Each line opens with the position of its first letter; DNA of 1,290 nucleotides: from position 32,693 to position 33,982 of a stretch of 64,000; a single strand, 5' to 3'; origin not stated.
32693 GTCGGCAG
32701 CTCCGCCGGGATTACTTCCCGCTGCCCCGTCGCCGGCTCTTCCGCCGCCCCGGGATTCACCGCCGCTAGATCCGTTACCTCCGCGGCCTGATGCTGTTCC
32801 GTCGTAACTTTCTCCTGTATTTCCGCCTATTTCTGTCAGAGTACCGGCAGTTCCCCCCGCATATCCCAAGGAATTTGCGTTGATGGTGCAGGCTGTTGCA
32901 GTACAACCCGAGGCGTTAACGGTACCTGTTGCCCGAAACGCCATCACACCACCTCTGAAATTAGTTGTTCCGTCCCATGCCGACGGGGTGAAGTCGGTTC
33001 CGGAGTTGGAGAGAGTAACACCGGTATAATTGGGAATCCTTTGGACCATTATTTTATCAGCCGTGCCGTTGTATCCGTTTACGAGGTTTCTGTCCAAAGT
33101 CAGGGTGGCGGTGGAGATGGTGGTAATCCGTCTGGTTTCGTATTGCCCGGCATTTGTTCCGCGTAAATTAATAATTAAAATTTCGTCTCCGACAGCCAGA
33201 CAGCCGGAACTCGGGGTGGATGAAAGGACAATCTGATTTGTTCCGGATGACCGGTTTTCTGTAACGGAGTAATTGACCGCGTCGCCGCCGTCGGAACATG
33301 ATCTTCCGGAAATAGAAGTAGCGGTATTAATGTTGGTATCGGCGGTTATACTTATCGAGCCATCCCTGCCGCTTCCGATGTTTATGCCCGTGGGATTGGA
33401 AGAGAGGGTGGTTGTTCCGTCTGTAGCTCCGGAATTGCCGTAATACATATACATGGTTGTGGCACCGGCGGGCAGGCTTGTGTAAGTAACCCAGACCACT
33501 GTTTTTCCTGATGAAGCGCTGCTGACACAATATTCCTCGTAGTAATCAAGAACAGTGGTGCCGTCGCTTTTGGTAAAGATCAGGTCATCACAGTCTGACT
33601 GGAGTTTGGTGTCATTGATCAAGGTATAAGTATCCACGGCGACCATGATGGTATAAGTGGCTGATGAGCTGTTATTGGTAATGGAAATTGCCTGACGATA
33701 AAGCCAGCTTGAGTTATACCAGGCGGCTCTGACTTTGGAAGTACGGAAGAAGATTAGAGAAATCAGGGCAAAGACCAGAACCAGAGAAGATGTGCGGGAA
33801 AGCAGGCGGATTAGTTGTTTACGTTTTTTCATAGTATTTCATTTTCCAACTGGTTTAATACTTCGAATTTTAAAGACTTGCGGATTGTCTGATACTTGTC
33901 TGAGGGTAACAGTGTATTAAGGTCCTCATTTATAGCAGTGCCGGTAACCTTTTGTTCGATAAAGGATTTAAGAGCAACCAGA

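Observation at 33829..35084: AbiEi/AbiEii toxin-antitoxin pair sitting between giant genes, its stop overlapping the downstream gene's start by 4 nt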

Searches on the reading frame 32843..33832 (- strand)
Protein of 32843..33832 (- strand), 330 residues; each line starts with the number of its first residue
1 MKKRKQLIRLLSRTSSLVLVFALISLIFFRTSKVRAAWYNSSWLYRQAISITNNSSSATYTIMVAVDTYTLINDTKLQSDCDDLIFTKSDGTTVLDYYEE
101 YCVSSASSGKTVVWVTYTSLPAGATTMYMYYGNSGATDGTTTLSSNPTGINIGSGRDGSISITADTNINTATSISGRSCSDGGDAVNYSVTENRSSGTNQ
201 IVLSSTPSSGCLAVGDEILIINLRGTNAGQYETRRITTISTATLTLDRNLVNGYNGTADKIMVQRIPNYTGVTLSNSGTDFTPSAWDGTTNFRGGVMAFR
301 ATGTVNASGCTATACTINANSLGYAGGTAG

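Call 17: find_related_loci(query=window:32843-33832:-, collection=genome_contigs, flank=10000)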
Query window:32843-33832:- (330 aa) in genome_contigs; peptide patterns used: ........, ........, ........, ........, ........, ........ (x = any residue, [..] = any of these).
201 stretches matched a pattern; 76 encode a relative of the query (tblastn E <= 1e-3); 67 distinct loci.
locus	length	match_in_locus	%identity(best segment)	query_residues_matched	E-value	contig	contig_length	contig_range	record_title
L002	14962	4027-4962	49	2-321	3e-86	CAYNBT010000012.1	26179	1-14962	MAG TPA_asm: uncultured Candidatus Saccharibacteria bacterium isolate SRP342105_co1_255 genome assembly, contig: NODE_24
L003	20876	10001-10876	52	36-324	3e-80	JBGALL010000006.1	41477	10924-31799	MAG: Candidatus Woesebacteria bacterium isolate MAG_MBR_H10.109 MBRH10-109_opera_contig_3537, whole genome shotgun seque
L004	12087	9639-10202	48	149-329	7e-48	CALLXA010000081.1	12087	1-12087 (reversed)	MAG TPA_asm: uncultured bacterium isolate SRR3330206_bin.35_CONCOCT_v1.1_MAG genome assembly, contig: ERZ724085.4065, wh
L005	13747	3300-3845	51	150-327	4e-47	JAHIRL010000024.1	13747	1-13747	MAG: Patescibacteria group bacterium isolate MM_PC_MetaG.mb.124 MM_PC_MetaG.mb.124_k141_303967, whole genome shotgun seq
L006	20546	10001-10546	51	150-327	2e-46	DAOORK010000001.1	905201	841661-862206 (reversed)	MAG TPA_asm: Candidatus Woesebacteria bacterium isolate AMR_MDS_2547 NODE_2_length_905201_cov_27.448945, whole genome sh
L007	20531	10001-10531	52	147-326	8e-46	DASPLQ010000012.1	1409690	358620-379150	MAG TPA_asm: Vitreimonas sp. isolate SMAG_U12069 k141_91001, whole genome shotgun sequence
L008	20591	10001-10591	49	149-329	2e-45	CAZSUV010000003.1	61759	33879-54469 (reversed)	MAG TPA_asm: uncultured Candidatus Saccharibacteria bacterium isolate SRP302447_co3_161 genome assembly, contig: NODE_13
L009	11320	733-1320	52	150-329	5e-45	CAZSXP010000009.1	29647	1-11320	MAG TPA_asm: uncultured Gammaproteobacteria bacterium isolate SRP062349_co2_93 genome assembly, contig: NODE_861_length_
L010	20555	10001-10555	47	149-327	1e-44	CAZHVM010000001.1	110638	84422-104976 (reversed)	MAG TPA_asm: uncultured Candidatus Saccharibacteria bacterium isolate SRP192927_co3_113 genome assembly, contig: NODE_20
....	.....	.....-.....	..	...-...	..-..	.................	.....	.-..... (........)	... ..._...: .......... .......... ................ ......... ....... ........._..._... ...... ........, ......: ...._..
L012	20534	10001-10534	50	153-326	1e-43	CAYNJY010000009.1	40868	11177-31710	MAG TPA_asm: uncultured Gammaproteobacteria bacterium isolate ERP125453_co1_527 genome assembly, contig: NODE_733_length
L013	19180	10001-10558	48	149-327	9e-44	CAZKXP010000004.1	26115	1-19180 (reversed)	MAG TPA_asm: uncultured Candidatus Saccharibacteria bacterium isolate binchicken_co117_335 genome assembly, contig: NODE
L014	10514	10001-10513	50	152-309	4e-41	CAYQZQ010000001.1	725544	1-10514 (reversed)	MAG TPA_asm: uncultured Pseudomonadales bacterium isolate binchicken_co17_216 genome assembly, contig: NODE_2_length_725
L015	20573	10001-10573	47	150-324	5e-41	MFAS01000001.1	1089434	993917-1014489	MAG: Candidatus Collierbacteria bacterium RIFOXYD2_FULL_45_13 RIFOXYD2_FULL_OP11_Collierbacteria_45_13, whole genome sho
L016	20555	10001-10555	52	153-330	7e-41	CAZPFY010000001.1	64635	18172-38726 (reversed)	MAG TPA_asm: uncultured Pseudomonadales bacterium isolate SRP062349_co1_292 genome assembly, contig: NODE_31_length_6463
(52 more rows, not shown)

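Call 21: find_homologous_proteins(query=window:32843-33832:-)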
Query window:32843-33832:- (330 aa): 22 proteins with E <= 0.001 among 6584 candidates.
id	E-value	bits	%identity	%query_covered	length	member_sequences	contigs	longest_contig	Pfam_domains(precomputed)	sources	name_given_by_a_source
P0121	5.7e-61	225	52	66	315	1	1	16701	PF10102.15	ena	-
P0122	2.5e-58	216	42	100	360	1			PF10102.15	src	-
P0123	9.9e-56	207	43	98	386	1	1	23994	PF10102.15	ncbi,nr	ncbi:DUF2341 domain-containing protein, partial [Candidatus Microgenomates bacterium]|nr:DUF2341 dom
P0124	1.3e-52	197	57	55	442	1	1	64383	-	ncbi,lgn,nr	ncbi:MAG: hypothetical protein KatS3mg087_0999 [Patescibacteria group bacterium]|nr:MAG: hypothetica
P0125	8.4e-46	175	41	72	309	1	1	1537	PF10102.15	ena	-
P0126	4.4e-39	153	52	55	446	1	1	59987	-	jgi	jgi:hypothetical protein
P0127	4.6e-34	136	52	53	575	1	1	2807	-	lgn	-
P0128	4.8e-33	133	49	48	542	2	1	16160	PF00404.25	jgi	-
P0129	1.2e-31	128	47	58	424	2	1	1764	-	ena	-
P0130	2.5e-31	127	49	55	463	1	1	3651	-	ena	-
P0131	7.8e-31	126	49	52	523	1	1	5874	-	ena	-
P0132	7.9e-31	126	50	48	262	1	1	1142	-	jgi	-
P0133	3.1e-26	111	58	32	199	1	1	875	-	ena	-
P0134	8.6e-24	103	39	70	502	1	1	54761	PF07963.18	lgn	-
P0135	5.6e-23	100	43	54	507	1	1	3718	-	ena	-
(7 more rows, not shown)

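Call 32: find_related_loci(query=window:32843-33832:-, collection=metagenome_contigs, flank=8000)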
Query window:32843-33832:- (330 aa) in metagenome_contigs; peptide patterns used: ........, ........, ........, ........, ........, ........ (x = any residue, [..] = any of these).
307 stretches matched a pattern; 108 encode a relative of the query (tblastn E <= 1e-3); the best 80 are kept; 74 distinct loci.
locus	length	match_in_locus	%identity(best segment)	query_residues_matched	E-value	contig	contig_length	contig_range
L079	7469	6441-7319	55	30-327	2e-91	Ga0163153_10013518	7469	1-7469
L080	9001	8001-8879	55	30-327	2e-91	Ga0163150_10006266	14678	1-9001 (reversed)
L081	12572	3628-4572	43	15-329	2e-68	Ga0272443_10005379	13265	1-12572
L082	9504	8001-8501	64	153-324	8e-64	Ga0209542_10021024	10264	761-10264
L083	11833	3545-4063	64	150-329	3e-63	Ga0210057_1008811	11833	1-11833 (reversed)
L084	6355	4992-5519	55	150-330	1e-50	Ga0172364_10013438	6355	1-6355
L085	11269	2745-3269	56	151-327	3e-50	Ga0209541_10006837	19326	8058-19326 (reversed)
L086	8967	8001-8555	54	153-330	8e-48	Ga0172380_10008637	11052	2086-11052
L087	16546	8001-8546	51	150-327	1e-46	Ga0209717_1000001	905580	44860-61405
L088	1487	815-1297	58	150-309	1e-47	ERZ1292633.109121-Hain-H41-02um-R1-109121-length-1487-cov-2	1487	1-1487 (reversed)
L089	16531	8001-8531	52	147-326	6e-46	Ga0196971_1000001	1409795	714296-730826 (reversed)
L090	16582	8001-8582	49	153-329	1e-43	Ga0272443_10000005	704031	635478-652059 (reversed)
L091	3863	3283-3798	54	152-320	1e-43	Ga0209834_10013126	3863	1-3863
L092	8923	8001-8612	46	141-329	5e-43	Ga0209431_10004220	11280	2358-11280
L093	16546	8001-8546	48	149-324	7e-43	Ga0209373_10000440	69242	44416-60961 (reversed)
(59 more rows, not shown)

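Call 38: search_protein_families(library=pfam, proteins=[L002:13-3945:+], max_evalue=0.001)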
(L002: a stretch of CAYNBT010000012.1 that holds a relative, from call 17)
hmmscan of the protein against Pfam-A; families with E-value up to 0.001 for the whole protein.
L002:13-3945:+ (1310 aa): 0 families
